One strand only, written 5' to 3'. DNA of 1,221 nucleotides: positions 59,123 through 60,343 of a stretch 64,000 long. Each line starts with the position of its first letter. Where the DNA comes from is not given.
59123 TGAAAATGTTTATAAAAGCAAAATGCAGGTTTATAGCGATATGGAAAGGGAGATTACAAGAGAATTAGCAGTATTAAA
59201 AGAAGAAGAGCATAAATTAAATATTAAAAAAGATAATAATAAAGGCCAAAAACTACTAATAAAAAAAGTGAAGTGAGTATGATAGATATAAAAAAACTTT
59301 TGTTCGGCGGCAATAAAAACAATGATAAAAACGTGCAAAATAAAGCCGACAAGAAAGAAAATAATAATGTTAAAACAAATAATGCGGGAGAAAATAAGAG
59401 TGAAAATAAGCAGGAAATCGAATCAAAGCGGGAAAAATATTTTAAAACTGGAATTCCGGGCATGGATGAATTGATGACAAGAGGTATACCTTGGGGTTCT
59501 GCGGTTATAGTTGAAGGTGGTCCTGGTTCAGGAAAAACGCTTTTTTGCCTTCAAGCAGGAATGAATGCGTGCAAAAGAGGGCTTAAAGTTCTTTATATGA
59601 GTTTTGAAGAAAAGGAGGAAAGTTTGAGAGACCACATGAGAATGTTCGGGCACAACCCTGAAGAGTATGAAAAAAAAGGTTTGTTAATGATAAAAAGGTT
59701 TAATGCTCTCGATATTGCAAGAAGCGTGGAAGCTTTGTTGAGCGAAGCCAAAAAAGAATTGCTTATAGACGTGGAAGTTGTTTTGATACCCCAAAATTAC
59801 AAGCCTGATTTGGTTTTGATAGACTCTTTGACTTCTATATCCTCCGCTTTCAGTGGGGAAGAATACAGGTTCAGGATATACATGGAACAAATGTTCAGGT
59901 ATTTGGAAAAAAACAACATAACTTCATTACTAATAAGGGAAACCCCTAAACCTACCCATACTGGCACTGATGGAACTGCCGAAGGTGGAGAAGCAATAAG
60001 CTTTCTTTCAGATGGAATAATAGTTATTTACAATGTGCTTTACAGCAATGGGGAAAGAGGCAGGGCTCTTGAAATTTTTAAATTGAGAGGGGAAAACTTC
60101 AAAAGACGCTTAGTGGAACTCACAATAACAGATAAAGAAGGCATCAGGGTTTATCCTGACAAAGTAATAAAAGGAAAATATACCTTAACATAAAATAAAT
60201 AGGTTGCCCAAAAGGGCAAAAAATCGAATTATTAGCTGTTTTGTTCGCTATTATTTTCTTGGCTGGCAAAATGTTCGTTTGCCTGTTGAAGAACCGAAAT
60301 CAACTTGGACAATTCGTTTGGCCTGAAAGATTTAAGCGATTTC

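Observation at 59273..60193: KaiC-like ATPase with a Lys/Asn-rich disordered N-terminal extension, coupled to surface-protein genes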

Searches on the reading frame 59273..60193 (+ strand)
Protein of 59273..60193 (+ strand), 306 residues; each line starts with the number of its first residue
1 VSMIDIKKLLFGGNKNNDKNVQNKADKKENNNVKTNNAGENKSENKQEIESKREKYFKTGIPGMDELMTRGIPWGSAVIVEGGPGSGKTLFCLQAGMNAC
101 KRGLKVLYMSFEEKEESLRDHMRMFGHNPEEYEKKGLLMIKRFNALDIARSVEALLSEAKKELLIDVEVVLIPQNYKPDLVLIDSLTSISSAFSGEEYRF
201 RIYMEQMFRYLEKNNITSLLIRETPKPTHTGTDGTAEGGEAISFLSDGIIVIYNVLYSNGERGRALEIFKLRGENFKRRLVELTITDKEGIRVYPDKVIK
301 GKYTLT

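Call 3: search_protein_families(library=pfam, proteins=[window:59273-60193:+], max_evalue=0.01)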
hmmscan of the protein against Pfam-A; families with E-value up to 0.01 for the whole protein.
window:59273-60193:+ (306 aa): 6 families
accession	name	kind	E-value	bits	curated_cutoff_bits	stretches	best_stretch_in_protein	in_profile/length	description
PF06745.19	ATPase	-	9.3e-47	159.8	26.6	1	58-297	2-230/231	KaiC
PF13481.12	AAA_25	-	2.8e-08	34.1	27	1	57-196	15-162/195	AAA domain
PF07088.17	GvpD_P-loop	-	1.3e-05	25.7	24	1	75-171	10-86/189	GvpD gas vesicle protein, P-loop domain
PF03796.21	DnaB_C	-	3.9e-05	23.6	27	1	58-125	3-68/255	DnaB-like helicase C terminal domain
PF01695.23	IstB_IS21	-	0.00013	22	24.1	1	77-119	94-136/238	IstB-like ATP binding protein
PF25199.1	nSTAND_NTPase5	-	0.0066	16.7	34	0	76-162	42-122/145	Novel STAND NTPase 5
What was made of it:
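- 59444..60163 (+): KaiC/RecA-like ATPase domain (residues 58-297 in 306-aa numbering). Pfam PF06745 E 9.3e-47 (call 3).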

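Call 4: search_protein_families(library=ncbifam, proteins=[window:59273-60193:+], max_evalue=0.01)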
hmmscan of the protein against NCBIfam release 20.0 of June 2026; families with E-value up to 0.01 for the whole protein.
window:59273-60193:+ (306 aa): 23 families
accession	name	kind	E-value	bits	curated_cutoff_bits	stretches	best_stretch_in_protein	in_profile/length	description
NF006799.0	PRK09302.1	equivalog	2.6e-30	105.5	408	1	54-293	252-471/515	circadian clock protein KaiC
TIGR03877.1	thermo_KaiC_1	hypoth_equivalog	1.4e-24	86.9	307.25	1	57-299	4-238/238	KaiC domain-containing protein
TIGR03880.1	KaiC_arch_3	hypoth_equivalog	1.8e-23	83.3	249.45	1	60-296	1-220/224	KaiC domain-containing protein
TIGR03881.1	KaiC_arch_4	hypoth_equivalog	4.8e-21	75.5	247.8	1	58-294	4-229/231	KaiC domain-containing protein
TIGR02655.1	circ_KaiC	equivalog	2.7e-16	59.3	546.25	1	57-296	3-231/484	circadian clock protein KaiC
NF004723.0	PRK06067.1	subfamily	9e-15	54.8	194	1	45-191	4-143/243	flagellar accessory protein FlaH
TIGR00416.1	sms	equivalog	3.3e-12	45.9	403.05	1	22-155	41-169/454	DNA repair protein RadA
TIGR03878.1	thermo_KaiC_2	hypoth_equivalog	6.6e-12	45.3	232.2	1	70-256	31-206/259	KaiC domain-containing protein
NF052589.1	ArlH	equivalog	8.8e-09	35.4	215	1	64-193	9-131/229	archaellum protein ArlH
NF004629.0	PRK05973.1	equivalog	1.3e-07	30.9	156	1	71-165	60-151/237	DNA helicase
TIGR02237.1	recomb_radB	equivalog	2.2e-06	27.7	172.4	1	64-271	1-193/210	DNA repair and recombination protein RadB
TIGR00665.1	DnaB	equivalog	2.5e-06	26.6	385.25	1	26-122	145-243/435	replicative DNA helicase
TIGR03600.1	phage_DnaB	exception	3.4e-05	23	498.65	1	55-120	175-240/421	phage replicative helicase, DnaB family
NF006320.0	PRK08533.1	equivalog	3.8e-05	23.4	215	1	65-214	14-153/230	flagellar accessory protein FlaH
NF038214.1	IS21_help_AAA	equivalog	0.00014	21.6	200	1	76-122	91-137/232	IS21-like element helper ATPase IstB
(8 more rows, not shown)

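Call 7: search_solved_structures(query=window:59273-60193:+, max_evalue=0.001, show_alignments=3)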
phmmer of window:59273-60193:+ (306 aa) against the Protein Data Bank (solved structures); distinct sequences matched with E-value up to 0.001: 51.
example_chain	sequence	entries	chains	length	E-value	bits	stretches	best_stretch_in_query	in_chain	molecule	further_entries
8zn5_B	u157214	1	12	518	1.9e-40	142.1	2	55-300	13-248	KaiC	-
8jon_A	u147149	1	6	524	1.5e-32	116.2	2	51-295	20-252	Circadian clock oscillator protein KaiC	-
8zn6_F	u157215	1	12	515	1.9e-31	112.6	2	45-295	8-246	KaiC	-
5jwq_A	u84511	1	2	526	6.5e-31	110.9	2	30-295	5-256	Circadian clock protein kinase KaiC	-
7dy1_A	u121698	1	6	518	1e-30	110.2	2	41-295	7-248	Circadian clock protein kinase KaiC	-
4o0m_A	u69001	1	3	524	1.1e-30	110.1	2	41-295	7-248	Circadian clock protein kinase KaiC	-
3k0f_A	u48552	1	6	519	1.5e-30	109.7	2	55-295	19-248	Circadian clock protein kinase KaiC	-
7dyk_A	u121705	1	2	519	2.4e-30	109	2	55-295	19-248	Circadian clock protein kinase KaiC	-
3jzm_A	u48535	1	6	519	3.1e-30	108.6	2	55-295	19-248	Circadian clock protein kinase kaiC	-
1u9i_A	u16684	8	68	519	3.3e-30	108.5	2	55-295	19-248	KaiC | Circadian clock protein kinase kaiC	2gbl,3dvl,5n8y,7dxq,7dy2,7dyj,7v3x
1tf7_A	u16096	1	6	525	3.5e-30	108.5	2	55-295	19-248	KaiC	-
7wdc_A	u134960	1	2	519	3.6e-30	108.4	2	55-295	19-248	Circadian clock protein kinase KaiC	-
3k0e_A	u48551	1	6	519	4.6e-30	108.1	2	55-296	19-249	Circadian clock protein kinase KaiC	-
7dyi_A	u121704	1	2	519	4.7e-30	108.1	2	55-295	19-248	Circadian clock protein kinase KaiC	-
8wve_A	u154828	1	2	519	5.9e-30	107.7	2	55-295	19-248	Circadian clock oscillator protein KaiC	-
2dr3_A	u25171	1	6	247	2.3e-26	95.9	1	57-301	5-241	UPF0273 protein PH0284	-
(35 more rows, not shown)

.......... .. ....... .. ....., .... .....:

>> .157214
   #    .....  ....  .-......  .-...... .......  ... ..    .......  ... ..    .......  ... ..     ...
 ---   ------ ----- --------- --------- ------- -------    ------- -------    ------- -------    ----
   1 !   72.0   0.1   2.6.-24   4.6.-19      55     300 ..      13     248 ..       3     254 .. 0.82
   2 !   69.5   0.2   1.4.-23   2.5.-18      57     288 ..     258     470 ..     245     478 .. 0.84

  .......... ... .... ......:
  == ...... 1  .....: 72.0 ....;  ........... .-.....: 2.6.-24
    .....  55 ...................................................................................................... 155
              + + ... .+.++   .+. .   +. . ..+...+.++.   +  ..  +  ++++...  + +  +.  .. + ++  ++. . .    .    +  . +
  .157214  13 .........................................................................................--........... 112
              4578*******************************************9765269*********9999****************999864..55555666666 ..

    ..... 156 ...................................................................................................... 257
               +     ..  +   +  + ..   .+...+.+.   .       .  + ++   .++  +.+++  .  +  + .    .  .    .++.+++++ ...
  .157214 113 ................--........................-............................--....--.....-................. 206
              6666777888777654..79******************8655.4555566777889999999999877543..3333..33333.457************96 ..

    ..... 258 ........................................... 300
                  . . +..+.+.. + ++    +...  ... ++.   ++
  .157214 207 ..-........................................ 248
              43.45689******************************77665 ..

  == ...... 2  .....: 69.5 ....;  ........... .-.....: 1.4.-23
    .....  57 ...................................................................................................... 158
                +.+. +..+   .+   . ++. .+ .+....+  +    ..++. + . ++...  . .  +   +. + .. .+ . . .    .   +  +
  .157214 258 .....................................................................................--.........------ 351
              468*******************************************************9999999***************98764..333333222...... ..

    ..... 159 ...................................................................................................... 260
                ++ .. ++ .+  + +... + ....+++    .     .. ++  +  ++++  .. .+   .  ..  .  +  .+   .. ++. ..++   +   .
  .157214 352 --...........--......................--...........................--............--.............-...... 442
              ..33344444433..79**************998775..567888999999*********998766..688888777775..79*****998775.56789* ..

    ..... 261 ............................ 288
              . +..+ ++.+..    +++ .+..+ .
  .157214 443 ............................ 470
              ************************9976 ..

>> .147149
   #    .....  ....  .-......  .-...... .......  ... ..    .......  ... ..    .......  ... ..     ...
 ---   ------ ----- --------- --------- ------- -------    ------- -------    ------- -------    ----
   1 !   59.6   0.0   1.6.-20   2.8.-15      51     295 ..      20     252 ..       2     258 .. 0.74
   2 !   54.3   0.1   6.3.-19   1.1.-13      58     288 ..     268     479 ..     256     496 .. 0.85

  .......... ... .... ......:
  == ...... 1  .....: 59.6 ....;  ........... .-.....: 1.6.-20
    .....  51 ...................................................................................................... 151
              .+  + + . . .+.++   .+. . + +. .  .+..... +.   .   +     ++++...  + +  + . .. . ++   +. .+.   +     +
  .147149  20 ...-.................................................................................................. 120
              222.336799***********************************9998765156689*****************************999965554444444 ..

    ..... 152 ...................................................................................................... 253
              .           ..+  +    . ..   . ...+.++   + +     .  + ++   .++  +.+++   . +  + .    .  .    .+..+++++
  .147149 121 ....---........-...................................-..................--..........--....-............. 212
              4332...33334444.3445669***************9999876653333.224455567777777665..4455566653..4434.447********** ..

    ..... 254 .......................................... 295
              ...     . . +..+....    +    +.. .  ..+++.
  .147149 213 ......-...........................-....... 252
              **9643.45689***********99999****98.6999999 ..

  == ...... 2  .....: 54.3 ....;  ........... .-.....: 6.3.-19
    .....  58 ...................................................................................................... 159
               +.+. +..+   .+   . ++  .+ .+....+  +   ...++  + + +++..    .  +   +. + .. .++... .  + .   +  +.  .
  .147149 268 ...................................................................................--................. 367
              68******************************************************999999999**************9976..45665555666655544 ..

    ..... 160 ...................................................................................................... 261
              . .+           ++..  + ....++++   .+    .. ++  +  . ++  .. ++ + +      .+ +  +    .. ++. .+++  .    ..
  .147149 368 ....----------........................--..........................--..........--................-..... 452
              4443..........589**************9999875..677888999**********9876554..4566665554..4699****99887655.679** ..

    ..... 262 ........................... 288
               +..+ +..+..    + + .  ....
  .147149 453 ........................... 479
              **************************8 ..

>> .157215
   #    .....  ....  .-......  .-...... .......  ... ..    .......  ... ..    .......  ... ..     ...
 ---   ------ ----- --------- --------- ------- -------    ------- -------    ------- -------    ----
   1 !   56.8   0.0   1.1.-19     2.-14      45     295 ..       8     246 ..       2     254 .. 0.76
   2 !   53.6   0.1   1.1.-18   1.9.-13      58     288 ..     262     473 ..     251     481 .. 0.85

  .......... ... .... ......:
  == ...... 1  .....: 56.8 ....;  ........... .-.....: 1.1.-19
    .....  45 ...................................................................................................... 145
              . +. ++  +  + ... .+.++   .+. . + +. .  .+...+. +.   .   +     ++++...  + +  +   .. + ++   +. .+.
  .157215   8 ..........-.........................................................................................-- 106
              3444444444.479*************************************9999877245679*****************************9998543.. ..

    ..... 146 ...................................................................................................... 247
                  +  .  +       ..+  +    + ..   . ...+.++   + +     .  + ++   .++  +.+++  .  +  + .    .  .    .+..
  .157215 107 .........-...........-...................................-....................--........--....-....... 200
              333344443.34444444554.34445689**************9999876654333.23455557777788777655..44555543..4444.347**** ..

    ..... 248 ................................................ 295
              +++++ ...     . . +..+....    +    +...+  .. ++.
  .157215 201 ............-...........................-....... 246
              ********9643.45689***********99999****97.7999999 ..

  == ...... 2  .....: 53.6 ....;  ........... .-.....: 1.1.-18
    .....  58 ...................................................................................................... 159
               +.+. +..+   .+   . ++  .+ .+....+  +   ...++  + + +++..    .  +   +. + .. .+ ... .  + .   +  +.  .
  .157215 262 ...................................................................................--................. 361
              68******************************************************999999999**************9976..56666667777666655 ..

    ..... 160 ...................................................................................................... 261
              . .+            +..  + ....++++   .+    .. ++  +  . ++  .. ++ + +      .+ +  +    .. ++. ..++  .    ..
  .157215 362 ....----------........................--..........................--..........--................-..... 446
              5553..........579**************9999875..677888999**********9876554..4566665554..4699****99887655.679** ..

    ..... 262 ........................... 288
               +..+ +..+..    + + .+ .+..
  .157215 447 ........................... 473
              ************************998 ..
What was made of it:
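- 59606..59611 (+): Catalytic glutamate pair E112-E113 (MSFEE). It aligns with the paired-Glu ('EE') motif of both KaiC domains. HMMER alignments to KaiC chains (call 7).
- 59999..60001 (+): S243, the residue aligned with KaiC CII phosphosite S431. It is invariant. The next residue, F244, replaces T432. Alignment of query 'aisflsdg' with KaiC CII 'histitdt' (call 7).
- Closest known: Cyanobacterial circadian KaiC. Same: S243 aligns with phosphosite S431 (call 7).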
